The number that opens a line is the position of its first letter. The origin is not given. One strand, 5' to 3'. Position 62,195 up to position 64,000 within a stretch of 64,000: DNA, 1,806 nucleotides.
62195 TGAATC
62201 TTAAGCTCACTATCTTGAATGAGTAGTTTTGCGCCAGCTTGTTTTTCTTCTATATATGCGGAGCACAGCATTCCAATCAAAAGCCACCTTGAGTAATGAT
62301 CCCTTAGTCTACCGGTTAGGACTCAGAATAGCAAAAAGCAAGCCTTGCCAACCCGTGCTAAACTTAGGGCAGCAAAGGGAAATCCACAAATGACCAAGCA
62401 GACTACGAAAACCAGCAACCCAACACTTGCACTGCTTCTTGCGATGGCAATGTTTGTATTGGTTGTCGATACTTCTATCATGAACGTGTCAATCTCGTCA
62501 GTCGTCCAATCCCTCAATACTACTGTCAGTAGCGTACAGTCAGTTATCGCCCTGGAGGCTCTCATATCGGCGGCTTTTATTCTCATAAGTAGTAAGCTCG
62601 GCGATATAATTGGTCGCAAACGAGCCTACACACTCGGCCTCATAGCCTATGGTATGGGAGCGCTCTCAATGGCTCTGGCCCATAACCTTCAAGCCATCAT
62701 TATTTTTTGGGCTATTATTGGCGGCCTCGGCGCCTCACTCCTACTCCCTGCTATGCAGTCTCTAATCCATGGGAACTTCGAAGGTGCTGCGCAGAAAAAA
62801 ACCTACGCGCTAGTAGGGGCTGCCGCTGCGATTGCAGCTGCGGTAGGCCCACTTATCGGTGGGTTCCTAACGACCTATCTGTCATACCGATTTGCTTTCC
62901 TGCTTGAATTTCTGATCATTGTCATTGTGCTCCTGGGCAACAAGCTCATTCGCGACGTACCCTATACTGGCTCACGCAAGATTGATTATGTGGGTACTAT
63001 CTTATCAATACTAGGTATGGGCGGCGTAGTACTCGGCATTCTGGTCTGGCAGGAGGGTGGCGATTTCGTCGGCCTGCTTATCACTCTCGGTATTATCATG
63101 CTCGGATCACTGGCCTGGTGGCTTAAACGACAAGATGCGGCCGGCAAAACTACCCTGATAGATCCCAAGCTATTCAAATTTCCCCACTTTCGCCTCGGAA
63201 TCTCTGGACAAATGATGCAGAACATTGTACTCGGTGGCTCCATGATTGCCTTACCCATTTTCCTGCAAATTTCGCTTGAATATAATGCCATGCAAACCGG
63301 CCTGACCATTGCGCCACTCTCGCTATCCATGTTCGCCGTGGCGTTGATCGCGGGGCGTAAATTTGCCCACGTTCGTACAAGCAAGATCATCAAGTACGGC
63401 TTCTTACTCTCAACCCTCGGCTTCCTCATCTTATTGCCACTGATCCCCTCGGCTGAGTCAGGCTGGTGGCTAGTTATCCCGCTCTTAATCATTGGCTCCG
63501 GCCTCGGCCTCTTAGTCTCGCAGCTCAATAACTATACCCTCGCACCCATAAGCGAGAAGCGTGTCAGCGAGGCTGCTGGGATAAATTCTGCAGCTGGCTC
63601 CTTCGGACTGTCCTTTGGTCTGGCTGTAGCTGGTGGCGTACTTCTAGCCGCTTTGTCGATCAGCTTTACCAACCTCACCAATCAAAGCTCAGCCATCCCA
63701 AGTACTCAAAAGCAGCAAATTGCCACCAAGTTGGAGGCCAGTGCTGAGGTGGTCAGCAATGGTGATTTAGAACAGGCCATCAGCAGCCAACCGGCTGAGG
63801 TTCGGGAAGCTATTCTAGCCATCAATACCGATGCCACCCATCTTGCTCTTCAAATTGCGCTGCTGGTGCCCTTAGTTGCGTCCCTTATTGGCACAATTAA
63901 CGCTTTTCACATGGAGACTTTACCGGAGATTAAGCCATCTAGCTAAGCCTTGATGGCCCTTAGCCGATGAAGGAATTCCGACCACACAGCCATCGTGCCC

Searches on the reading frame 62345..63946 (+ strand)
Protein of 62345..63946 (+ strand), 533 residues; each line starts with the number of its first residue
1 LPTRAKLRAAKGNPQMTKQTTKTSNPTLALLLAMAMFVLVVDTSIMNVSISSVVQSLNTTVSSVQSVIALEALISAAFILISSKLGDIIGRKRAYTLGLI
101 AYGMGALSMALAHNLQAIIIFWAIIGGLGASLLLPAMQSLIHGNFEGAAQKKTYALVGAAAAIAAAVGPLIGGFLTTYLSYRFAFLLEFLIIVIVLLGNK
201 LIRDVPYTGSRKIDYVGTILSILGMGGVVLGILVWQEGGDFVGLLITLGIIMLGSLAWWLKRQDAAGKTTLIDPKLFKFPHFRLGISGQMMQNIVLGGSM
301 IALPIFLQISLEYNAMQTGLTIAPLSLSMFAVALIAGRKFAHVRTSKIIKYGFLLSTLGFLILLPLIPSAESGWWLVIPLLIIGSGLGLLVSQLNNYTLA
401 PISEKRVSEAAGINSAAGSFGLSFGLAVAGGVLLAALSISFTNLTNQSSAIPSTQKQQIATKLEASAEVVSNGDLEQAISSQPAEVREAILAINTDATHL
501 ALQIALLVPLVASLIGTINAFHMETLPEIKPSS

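Call 14: search_protein_families(library=pfam, proteins=[window:62345-63946:+], max_evalue=0.01)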
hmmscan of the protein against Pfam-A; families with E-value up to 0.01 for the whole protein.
window:62345-63946:+ (533 aa): 1 family
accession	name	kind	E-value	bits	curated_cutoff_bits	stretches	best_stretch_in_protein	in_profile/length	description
PF07690.21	MFS_1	-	6.5e-37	127.7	33.4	1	32-425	1-346/347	Major Facilitator Superfamily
